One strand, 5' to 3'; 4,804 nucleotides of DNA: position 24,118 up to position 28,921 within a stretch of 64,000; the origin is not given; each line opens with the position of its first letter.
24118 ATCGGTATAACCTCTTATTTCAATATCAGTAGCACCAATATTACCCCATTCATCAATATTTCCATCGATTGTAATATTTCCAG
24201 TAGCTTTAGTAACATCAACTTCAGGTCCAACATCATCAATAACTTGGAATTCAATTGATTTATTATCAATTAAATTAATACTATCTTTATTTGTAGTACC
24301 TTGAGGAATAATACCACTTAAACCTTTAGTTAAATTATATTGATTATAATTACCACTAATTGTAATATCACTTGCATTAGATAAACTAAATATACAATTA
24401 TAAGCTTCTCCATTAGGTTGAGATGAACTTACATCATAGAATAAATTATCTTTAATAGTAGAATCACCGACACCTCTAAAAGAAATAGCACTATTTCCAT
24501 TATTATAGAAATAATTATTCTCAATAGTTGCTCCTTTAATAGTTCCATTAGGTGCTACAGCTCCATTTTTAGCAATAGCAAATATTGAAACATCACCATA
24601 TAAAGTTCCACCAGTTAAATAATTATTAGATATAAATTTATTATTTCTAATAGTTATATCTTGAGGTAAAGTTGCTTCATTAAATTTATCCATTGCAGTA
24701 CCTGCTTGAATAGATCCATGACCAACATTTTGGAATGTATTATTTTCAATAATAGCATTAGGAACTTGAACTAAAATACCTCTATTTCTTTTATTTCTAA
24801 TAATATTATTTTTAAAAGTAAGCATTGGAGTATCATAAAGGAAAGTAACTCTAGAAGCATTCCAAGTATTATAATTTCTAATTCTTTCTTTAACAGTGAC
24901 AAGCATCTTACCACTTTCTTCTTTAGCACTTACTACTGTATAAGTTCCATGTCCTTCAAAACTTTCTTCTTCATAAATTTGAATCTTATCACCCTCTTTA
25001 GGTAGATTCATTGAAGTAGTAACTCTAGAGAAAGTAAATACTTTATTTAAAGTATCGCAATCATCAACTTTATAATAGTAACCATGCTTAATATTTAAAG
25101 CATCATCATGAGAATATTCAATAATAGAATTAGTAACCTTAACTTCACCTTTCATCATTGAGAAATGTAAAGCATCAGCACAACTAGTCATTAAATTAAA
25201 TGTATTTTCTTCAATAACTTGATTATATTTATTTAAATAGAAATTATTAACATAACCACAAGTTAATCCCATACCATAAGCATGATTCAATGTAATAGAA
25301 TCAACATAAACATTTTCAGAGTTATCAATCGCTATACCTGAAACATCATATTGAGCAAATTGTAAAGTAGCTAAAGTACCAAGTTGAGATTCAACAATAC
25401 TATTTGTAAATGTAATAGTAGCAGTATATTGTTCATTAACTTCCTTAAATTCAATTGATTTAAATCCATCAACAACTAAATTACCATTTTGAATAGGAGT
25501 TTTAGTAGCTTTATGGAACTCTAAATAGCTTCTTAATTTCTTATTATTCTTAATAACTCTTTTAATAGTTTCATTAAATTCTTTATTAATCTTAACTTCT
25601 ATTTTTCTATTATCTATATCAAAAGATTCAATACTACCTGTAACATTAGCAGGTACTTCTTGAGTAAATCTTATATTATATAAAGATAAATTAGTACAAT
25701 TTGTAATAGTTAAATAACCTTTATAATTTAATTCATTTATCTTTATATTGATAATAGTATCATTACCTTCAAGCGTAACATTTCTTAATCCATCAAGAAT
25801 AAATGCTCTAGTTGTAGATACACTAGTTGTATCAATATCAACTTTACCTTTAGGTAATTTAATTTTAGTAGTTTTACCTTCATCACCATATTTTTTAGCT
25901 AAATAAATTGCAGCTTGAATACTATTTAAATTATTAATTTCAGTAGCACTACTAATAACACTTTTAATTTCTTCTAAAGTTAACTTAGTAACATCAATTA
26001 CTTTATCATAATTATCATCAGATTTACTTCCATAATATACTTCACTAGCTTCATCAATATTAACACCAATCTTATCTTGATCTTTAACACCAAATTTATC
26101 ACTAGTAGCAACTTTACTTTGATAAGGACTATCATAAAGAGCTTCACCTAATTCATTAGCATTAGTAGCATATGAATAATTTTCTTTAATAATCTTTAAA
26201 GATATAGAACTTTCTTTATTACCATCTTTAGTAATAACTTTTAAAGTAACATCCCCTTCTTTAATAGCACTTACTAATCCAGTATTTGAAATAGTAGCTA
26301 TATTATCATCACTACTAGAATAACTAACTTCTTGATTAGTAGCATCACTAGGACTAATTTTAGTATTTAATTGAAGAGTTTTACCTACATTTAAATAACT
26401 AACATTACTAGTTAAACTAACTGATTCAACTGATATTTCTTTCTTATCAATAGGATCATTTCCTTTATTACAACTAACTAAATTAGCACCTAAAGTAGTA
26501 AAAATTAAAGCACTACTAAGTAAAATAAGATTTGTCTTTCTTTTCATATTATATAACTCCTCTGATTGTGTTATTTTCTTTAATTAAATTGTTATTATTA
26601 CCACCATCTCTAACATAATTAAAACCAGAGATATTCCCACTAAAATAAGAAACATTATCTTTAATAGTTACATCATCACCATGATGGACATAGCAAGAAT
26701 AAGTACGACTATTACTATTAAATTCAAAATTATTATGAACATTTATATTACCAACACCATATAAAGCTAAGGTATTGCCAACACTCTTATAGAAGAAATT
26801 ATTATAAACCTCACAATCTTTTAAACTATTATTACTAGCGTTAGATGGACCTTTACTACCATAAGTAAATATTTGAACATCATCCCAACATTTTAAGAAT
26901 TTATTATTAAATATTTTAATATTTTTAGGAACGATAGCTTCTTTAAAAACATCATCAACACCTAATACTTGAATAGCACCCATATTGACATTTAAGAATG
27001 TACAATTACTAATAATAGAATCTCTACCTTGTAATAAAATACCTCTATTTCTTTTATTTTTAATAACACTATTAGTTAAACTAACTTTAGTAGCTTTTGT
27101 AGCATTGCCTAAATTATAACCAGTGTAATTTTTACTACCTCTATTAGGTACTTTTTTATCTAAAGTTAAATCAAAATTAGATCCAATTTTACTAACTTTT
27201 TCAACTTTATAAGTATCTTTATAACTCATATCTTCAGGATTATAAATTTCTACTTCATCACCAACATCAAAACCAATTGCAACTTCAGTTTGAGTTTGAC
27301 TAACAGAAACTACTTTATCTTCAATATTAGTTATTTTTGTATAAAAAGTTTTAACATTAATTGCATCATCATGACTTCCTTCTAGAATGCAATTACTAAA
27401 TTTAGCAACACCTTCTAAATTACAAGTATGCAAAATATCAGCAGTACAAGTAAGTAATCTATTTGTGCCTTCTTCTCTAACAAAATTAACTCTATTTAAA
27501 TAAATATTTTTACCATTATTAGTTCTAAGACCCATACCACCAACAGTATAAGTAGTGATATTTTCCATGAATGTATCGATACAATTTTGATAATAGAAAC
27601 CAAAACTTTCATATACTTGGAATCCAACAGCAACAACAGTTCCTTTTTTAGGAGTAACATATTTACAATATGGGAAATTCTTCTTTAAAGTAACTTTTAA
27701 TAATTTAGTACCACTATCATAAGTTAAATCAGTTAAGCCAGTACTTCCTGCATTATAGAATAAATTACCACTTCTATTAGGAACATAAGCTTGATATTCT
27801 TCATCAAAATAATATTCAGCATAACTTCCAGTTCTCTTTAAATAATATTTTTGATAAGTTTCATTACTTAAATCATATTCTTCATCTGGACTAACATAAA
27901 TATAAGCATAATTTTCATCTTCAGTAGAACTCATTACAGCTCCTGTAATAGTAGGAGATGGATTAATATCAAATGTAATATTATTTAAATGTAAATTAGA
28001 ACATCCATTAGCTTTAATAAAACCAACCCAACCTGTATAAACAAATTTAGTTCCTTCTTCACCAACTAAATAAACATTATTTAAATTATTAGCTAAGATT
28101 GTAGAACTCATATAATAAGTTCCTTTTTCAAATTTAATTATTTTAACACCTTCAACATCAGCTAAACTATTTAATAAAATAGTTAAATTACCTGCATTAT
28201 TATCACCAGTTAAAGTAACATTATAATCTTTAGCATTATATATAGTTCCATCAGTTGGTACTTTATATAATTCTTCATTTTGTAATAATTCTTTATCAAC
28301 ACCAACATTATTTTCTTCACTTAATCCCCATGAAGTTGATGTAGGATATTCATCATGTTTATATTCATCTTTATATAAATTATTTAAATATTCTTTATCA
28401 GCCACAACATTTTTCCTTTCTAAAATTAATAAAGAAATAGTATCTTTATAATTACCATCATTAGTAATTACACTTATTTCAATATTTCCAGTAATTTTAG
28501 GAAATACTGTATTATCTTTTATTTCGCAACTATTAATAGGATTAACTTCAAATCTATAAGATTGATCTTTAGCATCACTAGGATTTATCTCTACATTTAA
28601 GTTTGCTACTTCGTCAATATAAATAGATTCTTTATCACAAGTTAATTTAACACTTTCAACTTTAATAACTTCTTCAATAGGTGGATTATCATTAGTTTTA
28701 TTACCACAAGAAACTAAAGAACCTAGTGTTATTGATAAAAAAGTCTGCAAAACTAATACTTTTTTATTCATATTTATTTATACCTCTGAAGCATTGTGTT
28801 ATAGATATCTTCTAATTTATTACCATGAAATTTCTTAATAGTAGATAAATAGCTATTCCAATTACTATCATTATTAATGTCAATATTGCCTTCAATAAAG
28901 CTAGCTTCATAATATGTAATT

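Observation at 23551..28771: Two adjacent paralogous beta-helix lipoproteins with a conserved candidate active-site signature but no family I can assign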

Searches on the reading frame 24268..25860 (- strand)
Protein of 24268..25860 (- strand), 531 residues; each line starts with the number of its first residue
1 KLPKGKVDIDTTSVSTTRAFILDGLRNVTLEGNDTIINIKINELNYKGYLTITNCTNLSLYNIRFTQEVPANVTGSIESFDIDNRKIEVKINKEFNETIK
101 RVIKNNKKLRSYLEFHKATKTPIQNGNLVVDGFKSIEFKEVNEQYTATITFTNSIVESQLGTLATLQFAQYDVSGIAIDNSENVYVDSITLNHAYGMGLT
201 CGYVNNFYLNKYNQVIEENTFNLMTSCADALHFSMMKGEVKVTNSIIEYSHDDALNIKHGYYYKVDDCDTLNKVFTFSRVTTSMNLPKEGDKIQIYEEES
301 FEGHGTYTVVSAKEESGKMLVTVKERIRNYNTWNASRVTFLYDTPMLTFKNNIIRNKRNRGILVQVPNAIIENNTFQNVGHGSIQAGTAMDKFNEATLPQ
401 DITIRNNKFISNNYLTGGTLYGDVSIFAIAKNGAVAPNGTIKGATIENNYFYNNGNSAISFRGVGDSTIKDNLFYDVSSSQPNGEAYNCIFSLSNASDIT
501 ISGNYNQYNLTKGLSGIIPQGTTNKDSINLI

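Call 48: search_protein_representatives(protein=window:24268-25860:-)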
Query: 531 residues. Proteins with E-value up to 0.001 (for the whole library): 1705; up to 1e-10: 498; up to 1e-30: 93. The best 150 are listed.
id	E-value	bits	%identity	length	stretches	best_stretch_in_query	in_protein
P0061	3.1e-157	540.6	48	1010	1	1-527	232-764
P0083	4.7e-147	507.0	48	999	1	5-526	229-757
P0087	4.6e-143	493.9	46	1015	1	18-528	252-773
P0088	6.4e-141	486.8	43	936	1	1-526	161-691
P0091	7.3e-135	466.8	45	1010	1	17-530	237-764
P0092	5.8e-134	463.9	45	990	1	11-527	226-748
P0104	1.1e-119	416.7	42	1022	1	25-528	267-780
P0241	1.7e-115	402.9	42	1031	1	14-530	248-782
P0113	6.2e-108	378.0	41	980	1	14-530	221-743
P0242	1.1e-101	357.4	42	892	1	15-530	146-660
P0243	3.2e-101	355.9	41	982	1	2-530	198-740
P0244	8.4e-97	341.3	40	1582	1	15-527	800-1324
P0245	3.8e-96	339.1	40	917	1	3-528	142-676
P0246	5.2e-94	332.1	39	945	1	5-528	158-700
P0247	3.4e-87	309.6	37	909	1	1-529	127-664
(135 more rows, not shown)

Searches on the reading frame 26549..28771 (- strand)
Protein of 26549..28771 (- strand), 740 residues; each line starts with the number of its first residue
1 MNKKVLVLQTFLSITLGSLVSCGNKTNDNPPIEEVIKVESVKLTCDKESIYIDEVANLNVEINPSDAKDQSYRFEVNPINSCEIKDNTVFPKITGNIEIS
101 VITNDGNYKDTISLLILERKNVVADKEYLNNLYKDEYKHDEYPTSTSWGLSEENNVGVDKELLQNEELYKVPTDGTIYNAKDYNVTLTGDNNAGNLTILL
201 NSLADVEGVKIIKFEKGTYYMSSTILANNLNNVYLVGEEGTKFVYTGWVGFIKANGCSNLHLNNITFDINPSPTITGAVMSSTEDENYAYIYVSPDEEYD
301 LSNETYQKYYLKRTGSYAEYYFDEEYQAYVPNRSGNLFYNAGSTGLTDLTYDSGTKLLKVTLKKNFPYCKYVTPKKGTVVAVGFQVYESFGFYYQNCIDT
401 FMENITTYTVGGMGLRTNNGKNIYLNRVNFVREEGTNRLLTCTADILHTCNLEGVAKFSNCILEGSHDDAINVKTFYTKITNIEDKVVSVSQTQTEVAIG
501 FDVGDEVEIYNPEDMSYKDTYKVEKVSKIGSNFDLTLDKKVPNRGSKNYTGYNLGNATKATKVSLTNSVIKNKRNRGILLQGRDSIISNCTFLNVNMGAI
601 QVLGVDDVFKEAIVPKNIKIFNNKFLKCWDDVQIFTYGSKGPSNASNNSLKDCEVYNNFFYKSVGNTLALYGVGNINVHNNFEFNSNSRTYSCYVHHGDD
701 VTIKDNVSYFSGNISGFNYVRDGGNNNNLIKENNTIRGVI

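Call 3: search_protein_families(library=pfam, proteins=[window:26549-28771:-], max_evalue=0.1)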
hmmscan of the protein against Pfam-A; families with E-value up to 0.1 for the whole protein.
window:26549-28771:- (740 aa): 1 family
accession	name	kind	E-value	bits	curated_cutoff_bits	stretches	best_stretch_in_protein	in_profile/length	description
PF12866.13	DUF3823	-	0.048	14.4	27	0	299-338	28-67/90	Protein of unknown function (DUF3823) N-terminal domain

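Call 4: search_protein_families(library=ncbifam, proteins=[window:26549-28771:-], max_evalue=0.1)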
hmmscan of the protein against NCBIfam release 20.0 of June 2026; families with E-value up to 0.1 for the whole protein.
window:26549-28771:- (740 aa): 1 family
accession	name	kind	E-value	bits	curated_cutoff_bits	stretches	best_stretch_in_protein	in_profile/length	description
TIGR01563.1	gp16_SPP1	equivalog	0.028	14.5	20.6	0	689-731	54-95/101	phage head closure protein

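Call 7: search_solved_structures(query=window:26549-28771:-, max_evalue=1, show_alignments=2)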
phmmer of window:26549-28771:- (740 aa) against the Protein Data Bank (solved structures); distinct sequences matched with E-value up to 1: 10.
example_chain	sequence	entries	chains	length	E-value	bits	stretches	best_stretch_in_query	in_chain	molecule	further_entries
9i4f_A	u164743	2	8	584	4.1e-13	52.3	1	229-636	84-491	Alpha-1,3-galactosidase PpaGal | Alpha-1,3-galactosidase B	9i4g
9beh_A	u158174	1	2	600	2.6e-12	49.6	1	233-625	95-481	GH110A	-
9bev_A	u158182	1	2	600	1.6e-11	47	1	233-625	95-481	GH110A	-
7jw4_A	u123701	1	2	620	3.4e-10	42.6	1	396-706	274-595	Glycoside hydrolase family 110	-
8yk3_A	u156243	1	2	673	5.4e-10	41.9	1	225-687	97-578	Alpha-galactosidase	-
8yk2_B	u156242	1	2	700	5.8e-10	41.8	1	225-687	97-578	Alpha-galactosidase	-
8yk1_A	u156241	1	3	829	7.2e-10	41.5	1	225-687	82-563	Alpha-galactosidase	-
7jwf_A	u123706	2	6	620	2.2e-09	39.9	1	396-706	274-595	Glycoside hydrolase family 110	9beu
8pvs_A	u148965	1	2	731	1.3e-08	37.3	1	399-604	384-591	Alpha-1,3-galactosidase B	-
3gnj_A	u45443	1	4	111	0.42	12.6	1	347-397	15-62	Thioredoxin domain protein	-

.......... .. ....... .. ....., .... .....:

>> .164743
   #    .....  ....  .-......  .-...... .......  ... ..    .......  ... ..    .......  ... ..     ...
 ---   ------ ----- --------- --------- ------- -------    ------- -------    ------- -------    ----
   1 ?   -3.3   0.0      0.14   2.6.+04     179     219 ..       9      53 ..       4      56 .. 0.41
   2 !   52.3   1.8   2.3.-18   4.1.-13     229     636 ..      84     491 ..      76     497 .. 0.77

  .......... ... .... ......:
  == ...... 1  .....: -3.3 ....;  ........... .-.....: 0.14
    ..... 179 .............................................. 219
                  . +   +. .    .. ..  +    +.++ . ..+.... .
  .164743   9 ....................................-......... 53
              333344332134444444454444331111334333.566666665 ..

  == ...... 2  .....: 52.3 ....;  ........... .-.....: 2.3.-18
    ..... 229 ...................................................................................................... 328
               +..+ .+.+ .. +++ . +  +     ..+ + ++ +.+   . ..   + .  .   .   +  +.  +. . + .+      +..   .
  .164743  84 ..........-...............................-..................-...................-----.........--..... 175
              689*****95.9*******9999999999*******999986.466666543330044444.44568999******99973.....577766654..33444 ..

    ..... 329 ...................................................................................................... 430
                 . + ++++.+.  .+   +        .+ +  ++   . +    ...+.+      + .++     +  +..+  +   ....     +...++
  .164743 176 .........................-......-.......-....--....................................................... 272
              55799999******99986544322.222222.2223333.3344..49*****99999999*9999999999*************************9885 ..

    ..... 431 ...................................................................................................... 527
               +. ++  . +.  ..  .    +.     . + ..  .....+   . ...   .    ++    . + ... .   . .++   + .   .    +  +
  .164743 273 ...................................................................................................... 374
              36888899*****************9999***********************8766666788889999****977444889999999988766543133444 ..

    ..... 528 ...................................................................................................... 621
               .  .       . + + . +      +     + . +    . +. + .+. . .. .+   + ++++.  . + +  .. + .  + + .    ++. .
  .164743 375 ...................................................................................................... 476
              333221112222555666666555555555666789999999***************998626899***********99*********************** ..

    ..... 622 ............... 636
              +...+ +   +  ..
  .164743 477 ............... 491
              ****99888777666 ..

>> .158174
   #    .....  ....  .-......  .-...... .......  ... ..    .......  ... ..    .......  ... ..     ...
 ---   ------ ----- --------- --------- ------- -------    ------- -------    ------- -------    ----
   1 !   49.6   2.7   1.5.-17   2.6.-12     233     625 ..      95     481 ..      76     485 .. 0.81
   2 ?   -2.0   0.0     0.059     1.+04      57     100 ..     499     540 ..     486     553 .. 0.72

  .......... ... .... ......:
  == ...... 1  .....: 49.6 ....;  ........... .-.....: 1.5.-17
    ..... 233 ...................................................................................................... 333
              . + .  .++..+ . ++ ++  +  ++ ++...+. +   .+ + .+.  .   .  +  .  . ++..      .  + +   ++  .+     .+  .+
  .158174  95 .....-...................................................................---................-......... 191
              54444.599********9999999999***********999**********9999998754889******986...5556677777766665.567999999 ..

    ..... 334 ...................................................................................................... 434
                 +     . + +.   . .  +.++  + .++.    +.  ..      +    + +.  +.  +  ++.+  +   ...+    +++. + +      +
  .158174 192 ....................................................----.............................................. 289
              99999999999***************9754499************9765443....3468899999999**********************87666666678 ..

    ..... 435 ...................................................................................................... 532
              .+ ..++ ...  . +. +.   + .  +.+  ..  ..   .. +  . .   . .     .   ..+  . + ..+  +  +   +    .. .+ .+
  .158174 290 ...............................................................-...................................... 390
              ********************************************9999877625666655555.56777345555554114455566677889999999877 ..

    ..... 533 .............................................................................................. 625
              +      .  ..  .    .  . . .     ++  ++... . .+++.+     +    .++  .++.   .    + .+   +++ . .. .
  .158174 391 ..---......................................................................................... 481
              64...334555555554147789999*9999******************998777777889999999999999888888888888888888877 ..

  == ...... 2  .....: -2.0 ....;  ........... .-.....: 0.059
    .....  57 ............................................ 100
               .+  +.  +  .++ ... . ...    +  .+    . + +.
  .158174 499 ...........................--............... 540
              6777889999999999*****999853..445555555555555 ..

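Call 20: find_homologous_proteins(query=window:26549-28771:-, region=130-740)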
Query window:26549-28771:-, residues 130-740 (611 aa): 192 proteins with E <= 0.001 among 8000 candidates; the best 120 are listed.
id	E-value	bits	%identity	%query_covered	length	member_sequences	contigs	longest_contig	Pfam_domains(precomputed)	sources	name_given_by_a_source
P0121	0.0e+0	1339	97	100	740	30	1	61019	-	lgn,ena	-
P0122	0.0e+0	1118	80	100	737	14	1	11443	-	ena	-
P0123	2.7e-257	874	65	100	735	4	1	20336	-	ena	-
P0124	5.8e-252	856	64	100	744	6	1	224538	PF02368.25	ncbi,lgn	-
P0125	1.3e-250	852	62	100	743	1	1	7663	PF02368.25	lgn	-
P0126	4.6e-250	850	62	100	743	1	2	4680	PF02368.25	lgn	-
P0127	1.4e-248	845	62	100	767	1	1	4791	PF02368.25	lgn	-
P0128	2.0e-248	844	61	100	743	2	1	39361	PF02368.25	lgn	-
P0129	4.9e-247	840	62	100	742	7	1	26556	PF02368.25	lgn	-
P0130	7.3e-246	836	62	100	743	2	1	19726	PF02368.25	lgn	-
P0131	2.1e-245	834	61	100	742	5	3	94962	PF02368.25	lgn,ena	-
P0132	2.3e-245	834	62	100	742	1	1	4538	PF02368.25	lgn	-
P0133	9.2e-245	832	61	100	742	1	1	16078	PF02368.25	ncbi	-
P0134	9.2e-245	832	61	100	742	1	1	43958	PF02368.25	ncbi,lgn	-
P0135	1.8e-243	828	61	100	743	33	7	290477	PF02368.25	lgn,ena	-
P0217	5.6e-156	539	46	93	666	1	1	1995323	PF13229.13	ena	-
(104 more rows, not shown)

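Call 32: find_encoding_contigs(protein=P0217, flank=10000, max_places=2)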
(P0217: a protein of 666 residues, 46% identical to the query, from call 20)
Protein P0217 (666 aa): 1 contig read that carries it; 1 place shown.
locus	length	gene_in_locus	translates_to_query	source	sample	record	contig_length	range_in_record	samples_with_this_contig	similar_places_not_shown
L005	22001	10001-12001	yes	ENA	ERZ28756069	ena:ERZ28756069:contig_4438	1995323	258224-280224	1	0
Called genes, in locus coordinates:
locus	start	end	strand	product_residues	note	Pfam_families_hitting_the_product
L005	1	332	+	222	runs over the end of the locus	PF01520:Amidase_3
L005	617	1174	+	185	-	-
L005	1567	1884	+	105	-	PF13306:LRR_5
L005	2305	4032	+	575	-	PF00005:ABC_tran, PF17912:OB_MalK (faint)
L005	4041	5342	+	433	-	PF06271:RDD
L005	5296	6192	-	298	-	PF02311:AraC_binding, PF00165:HTH_AraC, PF12833:HTH_18, PF00165:HTH_AraC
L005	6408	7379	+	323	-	PF00528:BPD_transp_1 (weak)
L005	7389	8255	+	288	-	PF00528:BPD_transp_1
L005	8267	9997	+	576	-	-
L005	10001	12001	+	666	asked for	PF13229:Beta_helix (weak)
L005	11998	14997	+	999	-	PF02368:Big_2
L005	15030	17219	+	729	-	PF02368:Big_2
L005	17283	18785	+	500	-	PF07944:Beta-AFase-like_GH127_cat (faint)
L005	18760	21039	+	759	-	PF17389:Bac_rhamnosid6H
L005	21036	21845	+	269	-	PF10114:PocR, PF12833:HTH_18, PF00165:HTH_AraC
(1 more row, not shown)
